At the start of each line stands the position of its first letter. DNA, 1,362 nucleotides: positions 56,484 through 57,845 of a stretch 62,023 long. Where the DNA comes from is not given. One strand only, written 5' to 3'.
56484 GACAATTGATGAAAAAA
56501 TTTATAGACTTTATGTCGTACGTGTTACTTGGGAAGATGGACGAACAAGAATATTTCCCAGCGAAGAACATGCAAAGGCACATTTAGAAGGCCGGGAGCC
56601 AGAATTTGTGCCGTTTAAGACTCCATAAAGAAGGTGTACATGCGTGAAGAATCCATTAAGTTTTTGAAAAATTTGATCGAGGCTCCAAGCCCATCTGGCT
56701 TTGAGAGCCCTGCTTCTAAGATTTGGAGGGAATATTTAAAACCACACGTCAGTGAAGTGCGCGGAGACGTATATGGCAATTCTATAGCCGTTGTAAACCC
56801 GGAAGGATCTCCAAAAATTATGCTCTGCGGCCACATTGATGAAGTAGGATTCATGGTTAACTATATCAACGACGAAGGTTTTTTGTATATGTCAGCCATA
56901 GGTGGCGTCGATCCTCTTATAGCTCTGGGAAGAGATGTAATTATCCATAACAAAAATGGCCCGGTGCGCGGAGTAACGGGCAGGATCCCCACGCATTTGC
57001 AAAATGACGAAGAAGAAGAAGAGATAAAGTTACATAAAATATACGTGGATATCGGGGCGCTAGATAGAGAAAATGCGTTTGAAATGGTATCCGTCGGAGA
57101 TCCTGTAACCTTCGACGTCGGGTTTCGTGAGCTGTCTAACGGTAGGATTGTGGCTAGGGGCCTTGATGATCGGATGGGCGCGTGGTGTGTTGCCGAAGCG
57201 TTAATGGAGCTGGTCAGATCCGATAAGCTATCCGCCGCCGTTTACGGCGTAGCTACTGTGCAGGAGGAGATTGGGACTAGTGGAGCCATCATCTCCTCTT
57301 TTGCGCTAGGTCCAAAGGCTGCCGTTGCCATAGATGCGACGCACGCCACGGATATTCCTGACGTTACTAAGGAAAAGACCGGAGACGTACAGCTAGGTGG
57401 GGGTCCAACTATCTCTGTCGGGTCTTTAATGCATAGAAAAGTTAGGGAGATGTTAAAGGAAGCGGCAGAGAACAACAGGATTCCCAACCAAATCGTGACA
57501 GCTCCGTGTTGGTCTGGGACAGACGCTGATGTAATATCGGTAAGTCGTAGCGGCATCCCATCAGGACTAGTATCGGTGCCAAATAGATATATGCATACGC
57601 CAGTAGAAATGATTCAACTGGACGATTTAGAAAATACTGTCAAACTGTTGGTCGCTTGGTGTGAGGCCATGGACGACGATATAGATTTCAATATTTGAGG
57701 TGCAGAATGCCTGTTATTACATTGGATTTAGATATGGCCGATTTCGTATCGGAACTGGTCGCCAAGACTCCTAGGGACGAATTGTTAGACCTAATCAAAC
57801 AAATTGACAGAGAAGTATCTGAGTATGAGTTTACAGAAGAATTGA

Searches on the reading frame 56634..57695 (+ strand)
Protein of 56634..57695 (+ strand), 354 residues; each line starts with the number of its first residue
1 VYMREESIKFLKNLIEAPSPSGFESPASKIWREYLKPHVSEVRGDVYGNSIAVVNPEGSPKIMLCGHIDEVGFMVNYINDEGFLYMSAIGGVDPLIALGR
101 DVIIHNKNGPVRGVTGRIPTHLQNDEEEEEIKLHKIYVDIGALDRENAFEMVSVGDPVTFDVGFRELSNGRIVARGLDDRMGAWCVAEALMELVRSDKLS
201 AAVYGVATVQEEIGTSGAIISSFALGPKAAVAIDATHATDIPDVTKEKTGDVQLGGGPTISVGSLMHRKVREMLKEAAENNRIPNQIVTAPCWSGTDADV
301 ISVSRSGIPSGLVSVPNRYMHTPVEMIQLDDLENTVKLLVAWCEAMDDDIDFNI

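Call 28: search_protein_families(library=pfam, proteins=[window:56634-57695:+], max_evalue=0.001)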
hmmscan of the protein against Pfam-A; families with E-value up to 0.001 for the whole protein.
window:56634-57695:+ (354 aa): 3 families
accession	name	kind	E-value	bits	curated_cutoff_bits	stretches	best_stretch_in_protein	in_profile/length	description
PF05343.19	Peptidase_M42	-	3.5e-86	289.3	23.2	1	48-338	1-292/292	M42 glutamyl aminopeptidase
PF01546.33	Peptidase_M20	-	9.3e-10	39.2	24.6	1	168-343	24-204/206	Peptidase family M20/M25/M40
PF02127.20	Peptidase_M18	-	3.7e-05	23.2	24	0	231-340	313-429/432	Aminopeptidase I zinc metalloprotease (M18)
